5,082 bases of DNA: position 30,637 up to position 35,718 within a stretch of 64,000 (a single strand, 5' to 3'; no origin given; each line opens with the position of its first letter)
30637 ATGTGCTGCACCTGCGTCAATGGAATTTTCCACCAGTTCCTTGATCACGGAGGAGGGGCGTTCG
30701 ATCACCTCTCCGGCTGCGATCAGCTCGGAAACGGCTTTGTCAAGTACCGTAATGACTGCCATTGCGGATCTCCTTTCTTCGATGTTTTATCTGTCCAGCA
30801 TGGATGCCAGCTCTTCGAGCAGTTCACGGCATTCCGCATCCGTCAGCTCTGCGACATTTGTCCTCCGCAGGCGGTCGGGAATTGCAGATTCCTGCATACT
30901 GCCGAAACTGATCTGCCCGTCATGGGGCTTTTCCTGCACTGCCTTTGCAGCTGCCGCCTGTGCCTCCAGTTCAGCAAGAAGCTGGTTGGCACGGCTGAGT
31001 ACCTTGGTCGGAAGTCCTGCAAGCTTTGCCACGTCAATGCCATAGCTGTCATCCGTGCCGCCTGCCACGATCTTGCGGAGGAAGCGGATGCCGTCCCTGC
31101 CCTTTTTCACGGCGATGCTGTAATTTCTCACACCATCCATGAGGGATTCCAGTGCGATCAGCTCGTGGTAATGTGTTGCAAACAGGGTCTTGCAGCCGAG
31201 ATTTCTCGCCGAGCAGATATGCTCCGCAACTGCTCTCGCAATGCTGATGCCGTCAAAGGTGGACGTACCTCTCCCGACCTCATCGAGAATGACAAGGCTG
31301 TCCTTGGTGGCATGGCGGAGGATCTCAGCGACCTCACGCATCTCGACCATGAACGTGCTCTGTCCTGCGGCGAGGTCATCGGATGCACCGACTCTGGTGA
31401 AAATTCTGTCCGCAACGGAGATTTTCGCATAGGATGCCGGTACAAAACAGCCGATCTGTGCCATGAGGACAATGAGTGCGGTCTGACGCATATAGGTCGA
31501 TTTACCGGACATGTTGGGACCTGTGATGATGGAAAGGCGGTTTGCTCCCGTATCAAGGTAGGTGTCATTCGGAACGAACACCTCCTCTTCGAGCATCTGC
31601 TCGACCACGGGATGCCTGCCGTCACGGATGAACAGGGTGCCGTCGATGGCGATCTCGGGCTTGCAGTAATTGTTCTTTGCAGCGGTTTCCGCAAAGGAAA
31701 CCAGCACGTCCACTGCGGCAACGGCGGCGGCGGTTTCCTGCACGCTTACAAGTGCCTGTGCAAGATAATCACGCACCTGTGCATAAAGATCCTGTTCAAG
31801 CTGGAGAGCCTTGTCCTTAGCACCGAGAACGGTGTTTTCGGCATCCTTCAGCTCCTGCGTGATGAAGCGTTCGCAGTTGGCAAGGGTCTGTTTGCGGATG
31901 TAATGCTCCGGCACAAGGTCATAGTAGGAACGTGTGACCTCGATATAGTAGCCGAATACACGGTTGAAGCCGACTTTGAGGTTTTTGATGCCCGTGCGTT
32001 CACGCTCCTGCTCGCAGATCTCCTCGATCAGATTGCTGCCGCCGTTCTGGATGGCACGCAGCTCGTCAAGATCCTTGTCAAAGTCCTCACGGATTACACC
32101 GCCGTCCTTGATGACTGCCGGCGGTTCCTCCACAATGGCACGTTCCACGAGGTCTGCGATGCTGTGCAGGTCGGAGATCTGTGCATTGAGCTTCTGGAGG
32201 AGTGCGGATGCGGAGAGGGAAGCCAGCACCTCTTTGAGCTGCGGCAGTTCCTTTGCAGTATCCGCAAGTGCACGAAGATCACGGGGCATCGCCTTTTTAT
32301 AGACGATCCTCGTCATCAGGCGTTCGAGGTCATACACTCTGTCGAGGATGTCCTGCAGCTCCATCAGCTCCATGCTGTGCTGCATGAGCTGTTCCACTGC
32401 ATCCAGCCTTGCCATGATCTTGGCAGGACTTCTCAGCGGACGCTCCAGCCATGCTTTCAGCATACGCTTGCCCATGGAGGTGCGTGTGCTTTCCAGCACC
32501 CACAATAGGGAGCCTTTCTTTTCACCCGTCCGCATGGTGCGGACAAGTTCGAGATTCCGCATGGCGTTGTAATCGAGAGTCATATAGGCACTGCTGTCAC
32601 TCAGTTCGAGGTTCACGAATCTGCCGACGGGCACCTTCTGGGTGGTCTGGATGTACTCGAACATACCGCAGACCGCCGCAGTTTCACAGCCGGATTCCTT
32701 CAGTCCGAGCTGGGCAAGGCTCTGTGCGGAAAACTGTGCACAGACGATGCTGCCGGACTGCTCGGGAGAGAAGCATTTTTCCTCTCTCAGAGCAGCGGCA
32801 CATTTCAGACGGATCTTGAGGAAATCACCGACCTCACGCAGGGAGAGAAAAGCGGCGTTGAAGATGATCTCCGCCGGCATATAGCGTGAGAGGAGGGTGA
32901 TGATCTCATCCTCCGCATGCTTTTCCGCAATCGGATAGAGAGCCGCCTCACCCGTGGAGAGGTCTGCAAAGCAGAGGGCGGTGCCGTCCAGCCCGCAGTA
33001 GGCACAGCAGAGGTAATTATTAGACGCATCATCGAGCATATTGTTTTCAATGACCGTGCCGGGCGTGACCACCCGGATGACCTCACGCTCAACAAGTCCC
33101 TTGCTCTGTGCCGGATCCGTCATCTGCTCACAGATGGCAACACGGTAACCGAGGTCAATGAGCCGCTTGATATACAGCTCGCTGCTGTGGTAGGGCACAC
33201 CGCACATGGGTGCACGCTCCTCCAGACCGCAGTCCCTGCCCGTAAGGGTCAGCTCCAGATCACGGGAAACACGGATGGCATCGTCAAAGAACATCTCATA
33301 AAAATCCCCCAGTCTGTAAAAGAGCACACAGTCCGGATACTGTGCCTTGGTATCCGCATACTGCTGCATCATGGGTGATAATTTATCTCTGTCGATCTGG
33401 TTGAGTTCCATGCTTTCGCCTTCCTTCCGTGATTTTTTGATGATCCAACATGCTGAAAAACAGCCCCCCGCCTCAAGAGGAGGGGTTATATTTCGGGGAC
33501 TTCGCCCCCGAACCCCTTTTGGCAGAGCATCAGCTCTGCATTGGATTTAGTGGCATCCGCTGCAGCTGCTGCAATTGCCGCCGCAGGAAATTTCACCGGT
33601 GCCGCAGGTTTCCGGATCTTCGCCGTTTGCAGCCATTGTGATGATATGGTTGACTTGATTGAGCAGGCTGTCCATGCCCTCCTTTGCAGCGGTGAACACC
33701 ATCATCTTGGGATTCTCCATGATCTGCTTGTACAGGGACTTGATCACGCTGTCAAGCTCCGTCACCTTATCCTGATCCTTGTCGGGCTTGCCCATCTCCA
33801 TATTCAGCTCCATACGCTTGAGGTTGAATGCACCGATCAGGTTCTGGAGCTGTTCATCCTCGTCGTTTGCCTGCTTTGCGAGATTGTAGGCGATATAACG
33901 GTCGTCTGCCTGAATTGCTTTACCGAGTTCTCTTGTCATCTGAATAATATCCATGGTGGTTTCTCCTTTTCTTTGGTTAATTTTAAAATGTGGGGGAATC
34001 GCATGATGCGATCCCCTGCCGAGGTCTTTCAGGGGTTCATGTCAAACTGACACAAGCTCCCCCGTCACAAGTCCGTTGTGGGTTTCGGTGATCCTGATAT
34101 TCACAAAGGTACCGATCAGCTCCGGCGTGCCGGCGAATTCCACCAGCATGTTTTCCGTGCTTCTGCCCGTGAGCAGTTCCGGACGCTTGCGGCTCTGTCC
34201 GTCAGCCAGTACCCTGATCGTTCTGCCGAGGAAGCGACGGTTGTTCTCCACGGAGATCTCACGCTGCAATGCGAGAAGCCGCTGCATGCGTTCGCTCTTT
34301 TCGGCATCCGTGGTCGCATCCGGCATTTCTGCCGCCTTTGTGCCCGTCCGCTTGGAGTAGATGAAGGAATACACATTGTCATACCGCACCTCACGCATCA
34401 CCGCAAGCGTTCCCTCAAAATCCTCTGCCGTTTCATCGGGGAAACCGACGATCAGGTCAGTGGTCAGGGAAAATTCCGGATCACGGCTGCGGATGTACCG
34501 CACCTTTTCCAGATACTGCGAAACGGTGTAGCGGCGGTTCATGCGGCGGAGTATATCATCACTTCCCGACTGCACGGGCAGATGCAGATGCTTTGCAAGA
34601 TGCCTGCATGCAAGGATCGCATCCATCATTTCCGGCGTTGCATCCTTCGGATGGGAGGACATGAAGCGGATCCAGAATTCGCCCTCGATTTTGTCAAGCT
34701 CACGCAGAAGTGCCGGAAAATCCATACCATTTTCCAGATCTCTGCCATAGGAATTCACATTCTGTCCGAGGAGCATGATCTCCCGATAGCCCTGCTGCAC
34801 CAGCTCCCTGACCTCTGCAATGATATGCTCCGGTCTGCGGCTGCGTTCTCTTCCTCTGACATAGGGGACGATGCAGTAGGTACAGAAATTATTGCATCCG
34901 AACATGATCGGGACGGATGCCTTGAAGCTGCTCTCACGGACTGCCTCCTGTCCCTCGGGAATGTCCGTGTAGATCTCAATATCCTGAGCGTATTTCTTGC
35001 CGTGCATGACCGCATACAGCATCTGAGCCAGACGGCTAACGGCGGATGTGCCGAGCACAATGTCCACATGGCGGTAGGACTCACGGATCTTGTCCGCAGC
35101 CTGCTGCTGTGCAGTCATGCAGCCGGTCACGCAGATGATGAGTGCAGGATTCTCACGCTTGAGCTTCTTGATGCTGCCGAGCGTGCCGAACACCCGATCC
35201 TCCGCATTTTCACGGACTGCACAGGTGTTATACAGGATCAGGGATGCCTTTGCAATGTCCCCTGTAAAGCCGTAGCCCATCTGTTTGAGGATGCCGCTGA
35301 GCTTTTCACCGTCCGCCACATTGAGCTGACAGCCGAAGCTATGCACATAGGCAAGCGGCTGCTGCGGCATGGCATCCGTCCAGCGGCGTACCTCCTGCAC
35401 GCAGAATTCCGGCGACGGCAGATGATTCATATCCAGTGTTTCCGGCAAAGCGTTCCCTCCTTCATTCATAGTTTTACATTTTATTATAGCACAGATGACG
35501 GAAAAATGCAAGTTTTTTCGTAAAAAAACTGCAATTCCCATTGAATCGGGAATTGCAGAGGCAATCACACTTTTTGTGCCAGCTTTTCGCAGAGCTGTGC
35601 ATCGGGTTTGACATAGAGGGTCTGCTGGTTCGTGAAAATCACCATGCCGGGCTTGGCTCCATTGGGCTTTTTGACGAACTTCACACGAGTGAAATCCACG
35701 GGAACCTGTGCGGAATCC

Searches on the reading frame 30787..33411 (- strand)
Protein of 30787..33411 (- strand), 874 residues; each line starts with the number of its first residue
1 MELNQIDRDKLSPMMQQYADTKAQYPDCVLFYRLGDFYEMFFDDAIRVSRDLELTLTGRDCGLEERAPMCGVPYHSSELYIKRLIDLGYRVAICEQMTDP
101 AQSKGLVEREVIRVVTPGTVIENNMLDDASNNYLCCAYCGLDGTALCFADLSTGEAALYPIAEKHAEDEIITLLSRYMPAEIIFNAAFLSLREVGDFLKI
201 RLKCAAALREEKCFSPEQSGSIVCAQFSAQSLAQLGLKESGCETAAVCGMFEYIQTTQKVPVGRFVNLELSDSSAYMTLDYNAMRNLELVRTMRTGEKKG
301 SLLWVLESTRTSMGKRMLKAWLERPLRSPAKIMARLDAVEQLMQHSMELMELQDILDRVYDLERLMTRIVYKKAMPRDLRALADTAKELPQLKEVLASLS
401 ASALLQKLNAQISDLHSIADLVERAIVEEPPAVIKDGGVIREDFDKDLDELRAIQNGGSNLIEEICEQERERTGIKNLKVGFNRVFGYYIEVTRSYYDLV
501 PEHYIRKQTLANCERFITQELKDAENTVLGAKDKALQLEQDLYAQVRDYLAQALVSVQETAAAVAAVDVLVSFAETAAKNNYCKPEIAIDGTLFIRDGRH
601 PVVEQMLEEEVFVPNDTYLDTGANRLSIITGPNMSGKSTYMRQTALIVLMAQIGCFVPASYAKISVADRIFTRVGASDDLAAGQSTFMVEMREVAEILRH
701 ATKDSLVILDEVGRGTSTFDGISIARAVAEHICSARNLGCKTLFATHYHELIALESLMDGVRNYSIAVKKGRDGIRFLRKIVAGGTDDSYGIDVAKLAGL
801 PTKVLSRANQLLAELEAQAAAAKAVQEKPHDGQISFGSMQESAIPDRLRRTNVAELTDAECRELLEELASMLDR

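Call 35: search_protein_families(library=pfam, proteins=[window:30787-33411:-], max_evalue=0.00001)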
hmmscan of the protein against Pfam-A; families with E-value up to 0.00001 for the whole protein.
window:30787-33411:- (874 aa): 5 families
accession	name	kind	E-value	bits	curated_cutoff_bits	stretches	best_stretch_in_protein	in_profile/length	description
PF00488.27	MutS_V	-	4.2e-83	278.4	30.2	1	628-816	2-188/188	MutS domain V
PF05192.23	MutS_III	-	1.5e-55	189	34.1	1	282-574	1-194/194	MutS domain III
PF01624.25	MutS_I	-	1.7e-44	151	20.6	1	13-123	2-112/113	MutS domain I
PF05190.23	MutS_IV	-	3.3e-30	104.7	22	1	443-533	1-91/92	MutS family domain IV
PF05188.22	MutS_II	-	6.9e-12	46.4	25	1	132-261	1-128/133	MutS domain II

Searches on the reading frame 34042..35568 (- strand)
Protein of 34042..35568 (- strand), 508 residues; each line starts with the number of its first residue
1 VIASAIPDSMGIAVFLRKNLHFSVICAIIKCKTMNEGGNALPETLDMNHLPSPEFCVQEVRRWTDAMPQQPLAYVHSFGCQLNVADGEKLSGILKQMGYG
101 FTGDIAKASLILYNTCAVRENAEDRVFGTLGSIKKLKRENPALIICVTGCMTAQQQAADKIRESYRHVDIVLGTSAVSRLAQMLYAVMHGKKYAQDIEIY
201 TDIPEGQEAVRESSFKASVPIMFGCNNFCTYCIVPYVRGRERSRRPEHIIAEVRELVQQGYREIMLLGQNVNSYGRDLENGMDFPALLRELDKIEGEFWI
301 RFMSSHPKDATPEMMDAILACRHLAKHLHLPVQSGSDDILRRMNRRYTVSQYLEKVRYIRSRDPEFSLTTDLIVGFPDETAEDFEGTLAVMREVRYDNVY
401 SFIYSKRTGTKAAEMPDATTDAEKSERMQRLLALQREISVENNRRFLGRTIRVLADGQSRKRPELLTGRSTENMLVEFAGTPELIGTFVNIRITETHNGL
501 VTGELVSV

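Call 36: search_protein_families(library=pfam, proteins=[window:34042-35568:-], max_evalue=0.00001)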
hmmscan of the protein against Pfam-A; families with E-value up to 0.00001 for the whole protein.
window:34042-35568:- (508 aa): 3 families
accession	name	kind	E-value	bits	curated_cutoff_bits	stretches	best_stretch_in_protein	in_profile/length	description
PF04055.27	Radical_SAM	-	3.2e-29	102.7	29.5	1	220-388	2-163/166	Radical SAM superfamily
PF00919.26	UPF0004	-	2.6e-25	88.7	27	1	74-173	3-98/98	Uncharacterized protein family UPF0004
PF01938.26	TRAM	-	7.8e-08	32.5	21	1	444-506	1-61/61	TRAM domain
